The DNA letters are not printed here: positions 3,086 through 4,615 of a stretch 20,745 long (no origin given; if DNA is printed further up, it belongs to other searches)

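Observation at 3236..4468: Unusual fusion: CoaB-like (DFP) ligase domain plus a class II aldolase/adducin-like metal-binding domain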

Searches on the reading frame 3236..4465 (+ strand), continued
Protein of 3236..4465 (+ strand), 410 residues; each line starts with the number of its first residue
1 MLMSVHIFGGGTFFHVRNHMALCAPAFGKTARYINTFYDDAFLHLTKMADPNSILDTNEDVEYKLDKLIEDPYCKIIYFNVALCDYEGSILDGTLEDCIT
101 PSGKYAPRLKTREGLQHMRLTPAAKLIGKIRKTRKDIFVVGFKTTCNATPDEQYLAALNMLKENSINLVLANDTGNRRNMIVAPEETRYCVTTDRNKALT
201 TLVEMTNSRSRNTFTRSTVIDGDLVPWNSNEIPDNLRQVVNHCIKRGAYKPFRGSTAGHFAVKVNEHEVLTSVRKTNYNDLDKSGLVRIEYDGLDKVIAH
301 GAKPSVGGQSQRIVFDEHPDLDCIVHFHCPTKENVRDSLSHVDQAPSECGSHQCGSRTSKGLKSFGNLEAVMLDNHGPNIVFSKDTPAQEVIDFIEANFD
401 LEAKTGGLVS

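Call 11: get_annotated_region(hit=H2, flank=5000)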
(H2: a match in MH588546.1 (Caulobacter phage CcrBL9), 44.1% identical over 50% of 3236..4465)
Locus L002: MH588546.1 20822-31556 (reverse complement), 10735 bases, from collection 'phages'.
description: Caulobacter phage CcrBL9, complete genome.
organism: Caulobacter phage CcrBL9 (NCBI taxid 2283270)
taxonomy: Viruses; Duplodnaviria; Heunggongvirae; Uroviricota; Caudoviricetes; Dolichocephalovirinae; Bertelyvirus; Bertelyvirus BL9
host: Caulobacter vibrioides CB15; source: -; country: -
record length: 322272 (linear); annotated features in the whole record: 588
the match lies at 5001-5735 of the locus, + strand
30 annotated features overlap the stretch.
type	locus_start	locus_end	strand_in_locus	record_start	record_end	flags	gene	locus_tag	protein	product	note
CDS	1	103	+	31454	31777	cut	-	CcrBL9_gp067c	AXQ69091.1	hypothetical protein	-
CDS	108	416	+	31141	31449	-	-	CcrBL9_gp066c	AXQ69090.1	hypothetical protein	-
CDS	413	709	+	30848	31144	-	-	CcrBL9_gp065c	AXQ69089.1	hypothetical protein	-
CDS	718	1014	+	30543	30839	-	-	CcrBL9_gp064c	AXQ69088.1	hypothetical protein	-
CDS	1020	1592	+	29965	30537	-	-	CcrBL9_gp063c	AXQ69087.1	hypothetical protein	-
CDS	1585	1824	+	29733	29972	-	-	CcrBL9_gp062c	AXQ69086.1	hypothetical protein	-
CDS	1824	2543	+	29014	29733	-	-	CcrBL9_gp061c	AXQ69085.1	hypothetical protein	-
CDS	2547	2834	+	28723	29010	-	-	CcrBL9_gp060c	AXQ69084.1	hypothetical protein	-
CDS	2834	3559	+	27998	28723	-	-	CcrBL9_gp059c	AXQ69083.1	hypothetical protein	-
CDS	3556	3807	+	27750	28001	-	-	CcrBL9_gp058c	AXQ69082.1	hypothetical protein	-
CDS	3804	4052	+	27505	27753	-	-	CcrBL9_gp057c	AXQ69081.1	hypothetical protein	-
CDS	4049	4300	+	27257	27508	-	-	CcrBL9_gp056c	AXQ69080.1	hypothetical protein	-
CDS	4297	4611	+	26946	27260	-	-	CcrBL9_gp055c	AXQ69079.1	hypothetical protein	-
CDS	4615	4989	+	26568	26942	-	-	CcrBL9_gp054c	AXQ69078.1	hypothetical protein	-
CDS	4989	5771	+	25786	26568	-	-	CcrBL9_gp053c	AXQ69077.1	hypothetical protein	-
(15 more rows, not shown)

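Call 12: get_annotated_region(hit=H19, flank=5000)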
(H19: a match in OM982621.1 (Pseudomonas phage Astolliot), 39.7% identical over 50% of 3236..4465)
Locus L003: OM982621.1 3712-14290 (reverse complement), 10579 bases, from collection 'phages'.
description: Pseudomonas phage Astolliot, complete genome.
organism: Pseudomonas phage Astolliot (NCBI taxid 2928830)
taxonomy: Viruses; Duplodnaviria; Heunggongvirae; Uroviricota; Caudoviricetes; Otagovirus
host: Pseudomonas syringae; source: lake/soil sample; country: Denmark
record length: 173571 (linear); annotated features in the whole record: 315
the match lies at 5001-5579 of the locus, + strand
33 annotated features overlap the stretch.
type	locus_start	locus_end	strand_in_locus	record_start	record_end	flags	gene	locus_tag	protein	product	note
CDS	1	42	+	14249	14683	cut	-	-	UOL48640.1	hypothetical protein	-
CDS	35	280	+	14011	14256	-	-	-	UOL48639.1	hypothetical protein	-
CDS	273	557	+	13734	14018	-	-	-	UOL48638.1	hypothetical protein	-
CDS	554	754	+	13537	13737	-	-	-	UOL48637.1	hypothetical protein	-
CDS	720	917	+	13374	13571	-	-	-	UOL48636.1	hypothetical protein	-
CDS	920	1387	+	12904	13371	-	-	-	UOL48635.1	hypothetical protein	-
CDS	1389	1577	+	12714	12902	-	-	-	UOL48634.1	hypothetical protein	-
CDS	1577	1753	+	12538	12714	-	-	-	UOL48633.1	hypothetical protein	-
CDS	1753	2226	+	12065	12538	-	-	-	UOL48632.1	hypothetical protein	-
CDS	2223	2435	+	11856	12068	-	-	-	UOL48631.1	hypothetical protein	-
CDS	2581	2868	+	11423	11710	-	-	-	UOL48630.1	hypothetical protein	-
CDS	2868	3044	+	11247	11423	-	-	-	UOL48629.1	hypothetical protein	-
CDS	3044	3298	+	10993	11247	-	-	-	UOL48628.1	hypothetical protein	-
CDS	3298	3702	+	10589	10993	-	-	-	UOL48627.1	hypothetical protein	-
CDS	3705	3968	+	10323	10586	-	-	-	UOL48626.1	hypothetical protein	-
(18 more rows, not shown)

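Call 13: search_protein_families(library=pfam, proteins=[L001:4992-5618:+, L001:5618-5902:+, L002:4989-5768:+, L002:5771-6298:+, L003:4635-5588:+, L003:5579-6253:+, L001:4684-4992:+, L002:4615-4986:+], max_evalue=0.1)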
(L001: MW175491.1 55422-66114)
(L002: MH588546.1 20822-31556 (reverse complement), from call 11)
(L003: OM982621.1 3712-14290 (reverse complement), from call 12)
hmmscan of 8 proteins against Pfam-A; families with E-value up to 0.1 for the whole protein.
L001:4992-5618:+ (209 aa): 1 family
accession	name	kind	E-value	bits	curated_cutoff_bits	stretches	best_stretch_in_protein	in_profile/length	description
PF04127.22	DFP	-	8e-13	49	22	1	3-173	5-176/186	DNA/pantothenate metabolism flavoprotein C-terminal domain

L001:5618-5902:+ (95 aa): 1 family
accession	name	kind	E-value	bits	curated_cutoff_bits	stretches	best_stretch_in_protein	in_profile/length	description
PF14457.11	Prok-E2_A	-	0.004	17.1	25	1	19-53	119-153/163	Prokaryotic E2 family A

L002:4989-5768:+ (260 aa): 2 families
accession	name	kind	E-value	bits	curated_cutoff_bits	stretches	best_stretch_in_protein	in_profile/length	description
PF04127.22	DFP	-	7.2e-05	23.1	22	1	92-214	67-173/186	DNA/pantothenate metabolism flavoprotein C-terminal domain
PF17902.7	SH3_10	-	0.075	13.6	22.8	0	114-152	16-54/65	SH3 domain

L002:5771-6298:+ (176 aa): 1 family
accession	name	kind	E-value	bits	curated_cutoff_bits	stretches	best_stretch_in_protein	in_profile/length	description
PF07098.16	DUF1360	-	0.023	15.1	21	1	35-63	52-80/102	Protein of unknown function (DUF1360)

L003:4635-5588:+ (318 aa): 1 family
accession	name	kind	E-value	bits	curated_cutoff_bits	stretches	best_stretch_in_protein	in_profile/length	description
PF04127.22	DFP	-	9.1e-13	48.9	22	1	119-289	4-174/186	DNA/pantothenate metabolism flavoprotein C-terminal domain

L003:5579-6253:+ (225 aa): 1 family
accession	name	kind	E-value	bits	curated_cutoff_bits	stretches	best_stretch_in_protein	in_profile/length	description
PF01551.29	Peptidase_M23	-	7.4e-06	26.5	28.7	1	24-128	2-94/96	Peptidase family M23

L001:4684-4992:+ (103 aa): 1 family
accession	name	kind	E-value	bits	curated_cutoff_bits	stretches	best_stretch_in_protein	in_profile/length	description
PF14216.11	DUF4326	-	6.3e-21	75.3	25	1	12-93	7-81/82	Domain of unknown function (DUF4326)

L002:4615-4986:+ (124 aa): 0 families
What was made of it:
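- On CoaB / PPCS (EC 6.3.2.5; PF04127, TIGR00521, TIGR02114, NF005231): Only standalone relatives pass the Pfam DFP threshold (call 13).
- Closest known: Standalone phage DFP-like proteins. Different: They have no aldolase-fold domain, fused or adjacent (call 13), and lack the P-E-E motif.
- Checked: Standalone phage homologs of this half pass the Pfam DFP threshold (49 bits vs 22; call 13).
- Tried and rejected: They give a weak Prok-E2_A hit, a DUF1360 hit or an M23 peptidase (call 13).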

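Call 16: find_encoding_contigs(protein=P0001, flank=10000, max_places=3)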
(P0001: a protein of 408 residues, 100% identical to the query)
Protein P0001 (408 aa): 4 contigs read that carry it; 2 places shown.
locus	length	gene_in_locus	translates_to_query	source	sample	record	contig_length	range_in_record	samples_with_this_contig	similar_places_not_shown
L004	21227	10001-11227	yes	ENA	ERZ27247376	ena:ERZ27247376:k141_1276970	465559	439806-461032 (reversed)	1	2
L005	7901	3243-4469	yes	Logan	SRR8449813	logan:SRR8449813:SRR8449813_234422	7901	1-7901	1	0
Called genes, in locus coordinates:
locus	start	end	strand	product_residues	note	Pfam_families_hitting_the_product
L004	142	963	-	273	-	-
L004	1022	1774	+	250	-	PF00149:Metallophos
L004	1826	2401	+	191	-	-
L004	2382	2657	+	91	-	-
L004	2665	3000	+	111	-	PF20594:DUF6794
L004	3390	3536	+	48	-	-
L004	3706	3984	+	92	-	-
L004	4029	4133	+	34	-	-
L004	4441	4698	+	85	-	-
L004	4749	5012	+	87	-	-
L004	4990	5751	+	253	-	-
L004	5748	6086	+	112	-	-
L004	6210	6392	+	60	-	-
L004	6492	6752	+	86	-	-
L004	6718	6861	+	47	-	-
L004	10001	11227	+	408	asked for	PF00596:Aldolase_II (weak)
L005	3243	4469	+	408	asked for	PF00596:Aldolase_II (weak)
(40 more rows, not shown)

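Call 17: find_encoding_contigs(protein=P0035, flank=10000, max_places=3)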
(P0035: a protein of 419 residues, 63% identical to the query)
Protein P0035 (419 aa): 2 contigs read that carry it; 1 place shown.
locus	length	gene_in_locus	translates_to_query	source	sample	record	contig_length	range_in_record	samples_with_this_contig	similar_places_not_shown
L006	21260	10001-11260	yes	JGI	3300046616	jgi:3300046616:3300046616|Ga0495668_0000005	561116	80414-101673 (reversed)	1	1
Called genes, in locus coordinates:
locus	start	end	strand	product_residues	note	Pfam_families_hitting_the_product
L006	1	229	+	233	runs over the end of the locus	-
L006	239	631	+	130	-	-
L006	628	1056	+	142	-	-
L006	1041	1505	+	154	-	-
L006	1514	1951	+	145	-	-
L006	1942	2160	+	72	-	-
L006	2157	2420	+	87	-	-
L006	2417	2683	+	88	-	-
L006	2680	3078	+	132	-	-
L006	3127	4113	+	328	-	-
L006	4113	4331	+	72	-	-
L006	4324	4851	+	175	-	-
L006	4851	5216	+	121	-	-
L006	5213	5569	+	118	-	-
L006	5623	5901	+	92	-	-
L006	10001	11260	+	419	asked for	PF04127:DFP (weak), PF00596:Aldolase_II (weak)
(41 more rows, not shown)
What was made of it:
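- The gene sits among early-type small ORFs (calls 16, 17).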

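Call 20: search_protein_families(library=padloc, proteins=[window:3236-4465:+, L001:4992-5618:+, L002:4989-5768:+], max_evalue=0.1)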
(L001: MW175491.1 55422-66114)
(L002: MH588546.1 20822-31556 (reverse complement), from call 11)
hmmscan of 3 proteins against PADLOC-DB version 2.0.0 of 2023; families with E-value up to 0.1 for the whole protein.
window:3236-4465:+ (410 aa): 0 families

L001:4992-5618:+ (209 aa): 1 family
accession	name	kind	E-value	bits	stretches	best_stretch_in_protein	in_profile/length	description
PDLC01802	CARF1--CARF_HEPN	-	0.0095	12.8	1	110-168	8-66/388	-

L002:4989-5768:+ (260 aa): 0 families
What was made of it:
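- Tried and rejected: PADLOC gave no hit (call 20).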

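Call 24: find_related_loci(query=A1, collection=genome_contigs, flank=8000)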
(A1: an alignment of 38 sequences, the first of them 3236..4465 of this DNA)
Query A1 (410 aa) in genome_contigs; peptide patterns used: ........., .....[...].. (x = any residue, [..] = any of these).
151 stretches matched a pattern; 102 encode a relative of the query (tblastn E <= 1e-3); the best 80 are kept; 80 distinct loci.
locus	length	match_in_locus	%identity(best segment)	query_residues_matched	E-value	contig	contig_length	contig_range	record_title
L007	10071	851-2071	59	1-410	9e-154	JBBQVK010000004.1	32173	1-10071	MAG: Candidatus Absconditabacterales bacterium isolate Co_metawrap_1993 Cmw_1993_k141_1871850_length_32173_cov_27.9966,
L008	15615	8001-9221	58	5-410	1e-152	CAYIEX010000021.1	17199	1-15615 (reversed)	MAG TPA_asm: uncultured Methanosarcinales archaeon isolate ERP119705_co19_971 genome assembly, contig: NODE_2843_length_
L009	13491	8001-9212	58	5-407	7e-152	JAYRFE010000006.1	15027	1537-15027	MAG: Candidatus Moraniibacteriota bacterium isolate SH_SHASGE3bin.24 k141_90344, whole genome shotgun sequence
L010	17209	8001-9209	58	5-410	2e-149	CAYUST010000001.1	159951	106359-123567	MAG TPA_asm: uncultured Candidatus Peribacteria bacterium isolate SRP342105_co1_253 genome assembly, contig: NODE_103_le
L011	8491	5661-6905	56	4-410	7e-149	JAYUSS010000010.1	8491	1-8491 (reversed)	MAG: Candidatus Peregrinibacteria bacterium isolate GL117_UP_metabinner_13 GL117_UP_metabinner_13_9, whole genome shotgu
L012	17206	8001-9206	56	5-407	2e-147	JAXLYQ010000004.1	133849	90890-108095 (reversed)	MAG: Polyangiaceae bacterium isolate STL-MYX17 C3.22.fa-4, whole genome shotgun sequence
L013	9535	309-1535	55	1-407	2e-146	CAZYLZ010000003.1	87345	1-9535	MAG TPA_asm: uncultured Candidatus Saccharibacteria bacterium isolate SRP278252_co1_807 genome assembly, contig: NODE_28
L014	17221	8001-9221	56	1-409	9e-146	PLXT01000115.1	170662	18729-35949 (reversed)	MAG: Methanobacterium sp. isolate palsa_68 73.20120700_P3D.344_contig_47847, whole genome shotgun sequence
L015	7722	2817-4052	55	4-409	6e-146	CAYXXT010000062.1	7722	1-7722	MAG TPA_asm: uncultured Methanosarcinales archaeon isolate SRP178908_co2_264 genome assembly, contig: NODE_6450_length_7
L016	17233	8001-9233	56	5-407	7e-144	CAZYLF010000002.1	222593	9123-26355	MAG TPA_asm: uncultured Candidatus Saccharibacteria bacterium isolate SRP292972_co3_71 genome assembly, contig: NODE_84_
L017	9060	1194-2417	57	5-410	1e-143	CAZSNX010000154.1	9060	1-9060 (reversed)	MAG TPA_asm: uncultured Candidatus Obscuribacterales bacterium isolate SRP287453_co1_156 genome assembly, contig: NODE_1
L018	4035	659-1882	55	4-409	2e-147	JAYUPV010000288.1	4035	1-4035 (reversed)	MAG: Alphaproteobacteria bacterium isolate GL11_Down_metabinner_1 GL11_Down_metabinner_1_287, whole genome shotgun seque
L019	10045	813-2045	55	5-407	1e-141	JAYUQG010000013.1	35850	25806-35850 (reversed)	MAG: bacterium isolate GL114_DN_metabat_102 GL114_DN_metabat_102_12, whole genome shotgun sequence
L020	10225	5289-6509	54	4-407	3e-141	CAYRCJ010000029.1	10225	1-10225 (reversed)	MAG TPA_asm: uncultured Candidatus Saccharibacteria bacterium isolate SRP193066_co2_427 genome assembly, contig: NODE_34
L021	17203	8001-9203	54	6-410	3e-140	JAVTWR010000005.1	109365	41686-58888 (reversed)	MAG: Polyangiaceae bacterium isolate labscale reactor_MAG19 NODE_114_length_109365_cov_27.320886, whole genome shotgun s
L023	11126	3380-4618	54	5-410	2e-139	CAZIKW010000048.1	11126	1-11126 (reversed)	MAG TPA_asm: uncultured Methanosarcinales archaeon isolate SRP278252_co1_207 genome assembly, contig: NODE_10578_length_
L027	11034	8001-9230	53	4-409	6e-139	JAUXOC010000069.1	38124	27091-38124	MAG: Alphaproteobacteria bacterium isolate C1_metabat.bin.32 C1_k141_18315, whole genome shotgun sequence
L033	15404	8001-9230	54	4-409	6e-137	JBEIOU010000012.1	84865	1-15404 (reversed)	MAG: Micavibrio sp. isolate Sample-106-S6-bin-24 Sample_106_S6-bin_24-k141_276421, whole genome shotgun sequence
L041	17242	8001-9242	53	1-409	5e-135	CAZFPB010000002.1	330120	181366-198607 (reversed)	MAG TPA_asm: uncultured Pseudobdellovibrionaceae bacterium isolate SRP193066_co1_107 genome assembly, contig: NODE_47_le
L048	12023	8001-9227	53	4-409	9e-134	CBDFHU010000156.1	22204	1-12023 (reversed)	MAG: Arsenicibacter sp. isolate 66810db4-f6cd-4c94-9027-6cd07412c868 genome assembly, contig: contig_156, whole genome s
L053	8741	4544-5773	52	5-409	5e-133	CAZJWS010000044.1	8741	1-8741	MAG TPA_asm: uncultured Candidatus Saccharibacteria bacterium isolate SRP344714_co1_384 genome assembly, contig: NODE_14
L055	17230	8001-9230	53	5-409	2e-132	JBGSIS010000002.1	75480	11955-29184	MAG: Candidatus Saccharimonadales bacterium isolate JTS-AC137 k141_2626222, whole genome shotgun sequence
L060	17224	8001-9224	51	5-407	6e-131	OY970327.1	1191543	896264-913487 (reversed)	MAG: Candidatus Saccharimonadia bacterium isolate MFD01275.bin.c.7 genome assembly, chromosome: 1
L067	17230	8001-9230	52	5-409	4e-129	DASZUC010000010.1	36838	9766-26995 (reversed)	MAG TPA_asm: Candidatus Saccharimonadales bacterium isolate SMAG_U6093 k141_491737, whole genome shotgun sequence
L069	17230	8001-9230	50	5-409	1e-127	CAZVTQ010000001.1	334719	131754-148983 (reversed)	MAG TPA_asm: uncultured Candidatus Saccharibacteria bacterium isolate SRP292972_co3_73 genome assembly, contig: NODE_36_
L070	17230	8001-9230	50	5-409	5e-127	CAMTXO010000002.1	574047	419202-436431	MAG: uncultured Candidatus Saccharibacteria bacterium isolate G02_MAG_00009 genome assembly, contig: G02_MAG_00009_00000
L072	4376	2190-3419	50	5-409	8e-128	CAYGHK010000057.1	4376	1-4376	MAG TPA_asm: uncultured Candidatus Saccharibacteria bacterium isolate ERP113451_co1_206 genome assembly, contig: NODE_29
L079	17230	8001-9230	49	5-409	3e-122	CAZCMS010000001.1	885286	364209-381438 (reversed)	MAG TPA_asm: uncultured Candidatus Saccharibacteria bacterium isolate SRP193066_co1_124 genome assembly, contig: NODE_5_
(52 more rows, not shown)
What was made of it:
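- The taxonomic distribution is skewed to predators and parasites of bacteria (call 24).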

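Call 25: find_related_loci(query=A1, collection=viral_contigs, flank=8000)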
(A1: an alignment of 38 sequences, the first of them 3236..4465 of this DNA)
Query A1 (410 aa) in viral_contigs; peptide patterns used: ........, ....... (x = any residue, [..] = any of these).
157 stretches matched a pattern; 151 encode a relative of the query (tblastn E <= 1e-3); the best 80 are kept; 80 distinct loci.
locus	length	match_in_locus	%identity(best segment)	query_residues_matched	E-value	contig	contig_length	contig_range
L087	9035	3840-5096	68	3-409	0e+0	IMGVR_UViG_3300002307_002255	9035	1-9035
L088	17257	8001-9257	63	1-410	4e-176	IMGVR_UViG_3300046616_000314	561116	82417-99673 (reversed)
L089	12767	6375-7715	58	5-410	9e-169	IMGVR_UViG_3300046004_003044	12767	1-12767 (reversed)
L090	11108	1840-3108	61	2-410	4e-162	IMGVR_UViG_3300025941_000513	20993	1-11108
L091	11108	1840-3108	61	2-410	4e-162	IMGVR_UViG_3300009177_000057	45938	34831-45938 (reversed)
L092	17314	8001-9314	57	5-410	5e-159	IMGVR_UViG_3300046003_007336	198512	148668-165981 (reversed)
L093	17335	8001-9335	58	1-409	6e-159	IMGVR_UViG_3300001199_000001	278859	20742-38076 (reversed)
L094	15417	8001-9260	59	5-410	2e-156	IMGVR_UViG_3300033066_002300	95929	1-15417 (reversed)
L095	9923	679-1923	60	5-410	4e-156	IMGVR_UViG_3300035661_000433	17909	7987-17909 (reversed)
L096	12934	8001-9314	57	5-410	5e-159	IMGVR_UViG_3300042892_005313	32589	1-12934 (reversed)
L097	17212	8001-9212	59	7-410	3e-153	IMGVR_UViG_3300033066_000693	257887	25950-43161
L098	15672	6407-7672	57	1-410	5e-151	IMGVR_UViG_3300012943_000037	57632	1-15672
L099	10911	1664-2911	57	7-410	2e-150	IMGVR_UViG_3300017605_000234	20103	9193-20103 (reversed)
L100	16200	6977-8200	58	2-410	1e-149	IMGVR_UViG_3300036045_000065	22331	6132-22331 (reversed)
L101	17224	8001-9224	57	7-410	3e-149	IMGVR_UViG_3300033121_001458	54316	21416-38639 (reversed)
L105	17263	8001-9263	56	1-409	1e-147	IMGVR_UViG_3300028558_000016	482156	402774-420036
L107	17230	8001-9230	57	5-410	3e-147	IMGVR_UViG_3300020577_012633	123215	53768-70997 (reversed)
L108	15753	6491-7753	57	2-408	6e-147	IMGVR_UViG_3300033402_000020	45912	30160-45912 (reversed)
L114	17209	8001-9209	56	5-407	8e-146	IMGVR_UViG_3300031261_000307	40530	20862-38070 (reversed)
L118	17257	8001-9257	55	1-405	6e-145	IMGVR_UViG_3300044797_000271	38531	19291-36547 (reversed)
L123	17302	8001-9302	53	7-408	1e-143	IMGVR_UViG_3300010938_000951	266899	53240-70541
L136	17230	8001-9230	53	1-408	6e-138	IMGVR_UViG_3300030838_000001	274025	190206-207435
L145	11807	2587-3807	53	1-408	4e-136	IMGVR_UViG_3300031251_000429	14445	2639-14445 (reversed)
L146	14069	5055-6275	53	1-408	4e-136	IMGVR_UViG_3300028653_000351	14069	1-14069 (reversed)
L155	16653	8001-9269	53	2-407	7e-134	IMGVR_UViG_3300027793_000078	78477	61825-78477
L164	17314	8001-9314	54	7-408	2e-142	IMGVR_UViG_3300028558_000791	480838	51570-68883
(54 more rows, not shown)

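Call 31: predict_structure(alignment_id=A1)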
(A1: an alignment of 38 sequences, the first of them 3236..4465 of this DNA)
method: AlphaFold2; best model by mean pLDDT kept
length: 410 residues; sequences in the alignment: 38
mean_pLDDT: 92.1   pTM: 0.90
mean pLDDT of the five models: 92.1, 90.6, 89.9, 82.8, 81.3
residues with pLDDT >= 90: 325; 70-90: 66; 50-70: 19; < 50: 0
segments of 3 or more residues with pLDDT < 50: none
pLDDT, mean of each block of 10 residues (from residue 1): 89 83 91 96 97 95 97 97 91 70 69 80 91 95 96 94 95 96 94 97 97 92 96 98 95 91 95 92 93 91 84 93 96 95 93 95 97 95 98 98 79
secondary structure, 60 per line:
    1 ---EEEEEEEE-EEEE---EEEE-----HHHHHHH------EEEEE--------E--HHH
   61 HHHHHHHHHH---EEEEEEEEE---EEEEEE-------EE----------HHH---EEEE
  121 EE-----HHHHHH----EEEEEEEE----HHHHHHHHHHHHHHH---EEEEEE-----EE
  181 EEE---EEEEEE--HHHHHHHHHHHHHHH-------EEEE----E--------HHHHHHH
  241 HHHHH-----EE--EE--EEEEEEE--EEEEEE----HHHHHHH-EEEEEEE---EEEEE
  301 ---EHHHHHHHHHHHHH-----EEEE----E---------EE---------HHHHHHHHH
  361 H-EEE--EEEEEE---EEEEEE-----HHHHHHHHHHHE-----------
elements in order: E4-11 E13-16 E20-23 H29-35 E42-46 H58-70 E74-82 E86-91 E117-122 H128-133 E138-145 H150-164 E168-173 E179-183 E187-192 H195-209 E217-220 H234-245 E259-265 E268-273 H278-284 E286-292 E296-300 H305-317 E323-326 H352-361 E363-365 E368-373 E377-382 H388-398
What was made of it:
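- Checked: The model is confident (pLDDT 92.1, pTM 0.90; call 31).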
